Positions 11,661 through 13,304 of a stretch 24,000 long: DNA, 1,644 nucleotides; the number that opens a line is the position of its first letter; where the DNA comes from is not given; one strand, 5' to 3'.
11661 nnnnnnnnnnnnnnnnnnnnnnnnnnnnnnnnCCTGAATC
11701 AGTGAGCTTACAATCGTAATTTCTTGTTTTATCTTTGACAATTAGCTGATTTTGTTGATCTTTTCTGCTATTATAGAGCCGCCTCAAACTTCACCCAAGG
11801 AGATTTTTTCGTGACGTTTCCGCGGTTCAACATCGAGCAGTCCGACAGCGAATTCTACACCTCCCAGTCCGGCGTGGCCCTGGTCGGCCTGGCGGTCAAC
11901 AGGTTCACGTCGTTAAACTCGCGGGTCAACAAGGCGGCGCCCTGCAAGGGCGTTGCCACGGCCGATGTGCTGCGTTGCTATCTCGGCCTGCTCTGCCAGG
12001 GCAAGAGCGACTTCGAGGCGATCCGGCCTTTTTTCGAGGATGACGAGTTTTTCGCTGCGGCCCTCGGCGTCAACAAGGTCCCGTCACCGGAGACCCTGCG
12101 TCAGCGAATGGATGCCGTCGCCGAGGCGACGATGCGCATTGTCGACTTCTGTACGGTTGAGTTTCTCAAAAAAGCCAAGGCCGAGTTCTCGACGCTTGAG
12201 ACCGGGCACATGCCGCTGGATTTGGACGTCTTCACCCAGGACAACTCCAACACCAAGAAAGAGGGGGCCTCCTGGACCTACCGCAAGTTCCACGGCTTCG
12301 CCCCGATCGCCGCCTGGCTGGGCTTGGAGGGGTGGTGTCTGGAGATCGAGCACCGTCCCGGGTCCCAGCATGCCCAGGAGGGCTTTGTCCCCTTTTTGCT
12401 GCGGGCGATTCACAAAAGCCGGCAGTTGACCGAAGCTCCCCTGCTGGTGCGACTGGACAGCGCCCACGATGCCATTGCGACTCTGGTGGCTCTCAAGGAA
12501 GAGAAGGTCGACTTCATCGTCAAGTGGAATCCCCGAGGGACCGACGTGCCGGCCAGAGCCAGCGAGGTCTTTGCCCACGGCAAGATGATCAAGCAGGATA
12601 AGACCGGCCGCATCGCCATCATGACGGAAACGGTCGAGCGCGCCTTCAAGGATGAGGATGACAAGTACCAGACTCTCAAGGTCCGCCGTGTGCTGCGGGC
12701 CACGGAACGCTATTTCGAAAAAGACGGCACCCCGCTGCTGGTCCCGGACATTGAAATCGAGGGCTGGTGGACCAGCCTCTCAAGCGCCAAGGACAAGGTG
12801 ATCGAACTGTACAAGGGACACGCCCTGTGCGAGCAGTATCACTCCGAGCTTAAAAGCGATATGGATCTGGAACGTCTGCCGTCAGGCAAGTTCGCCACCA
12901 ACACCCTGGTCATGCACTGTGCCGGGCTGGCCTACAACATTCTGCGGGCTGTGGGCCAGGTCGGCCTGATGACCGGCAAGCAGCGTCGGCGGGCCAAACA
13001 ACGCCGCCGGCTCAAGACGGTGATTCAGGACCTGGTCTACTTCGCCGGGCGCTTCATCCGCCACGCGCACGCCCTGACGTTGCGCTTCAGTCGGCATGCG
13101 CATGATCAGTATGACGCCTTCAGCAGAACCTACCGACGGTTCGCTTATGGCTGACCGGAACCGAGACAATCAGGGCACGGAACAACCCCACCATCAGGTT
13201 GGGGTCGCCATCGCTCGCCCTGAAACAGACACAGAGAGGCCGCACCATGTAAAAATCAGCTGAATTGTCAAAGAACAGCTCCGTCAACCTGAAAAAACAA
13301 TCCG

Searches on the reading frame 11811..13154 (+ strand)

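Call 13: search_protein_families(library=pfam, proteins=[window:11811-13154:+], max_evalue=0.01)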
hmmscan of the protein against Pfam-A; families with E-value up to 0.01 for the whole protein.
window:11811-13154:+ (447 aa): 2 families
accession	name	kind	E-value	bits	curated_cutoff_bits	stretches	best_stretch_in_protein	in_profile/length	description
PF13701.12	DDE_Tnp_1_4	-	3.6e-25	88.5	34.7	1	62-433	69-420/435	Transposase DDE domain group 1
PF01609.27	DDE_Tnp_1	-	2.1e-10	41.1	23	1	151-377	21-200/200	Transposase DDE domain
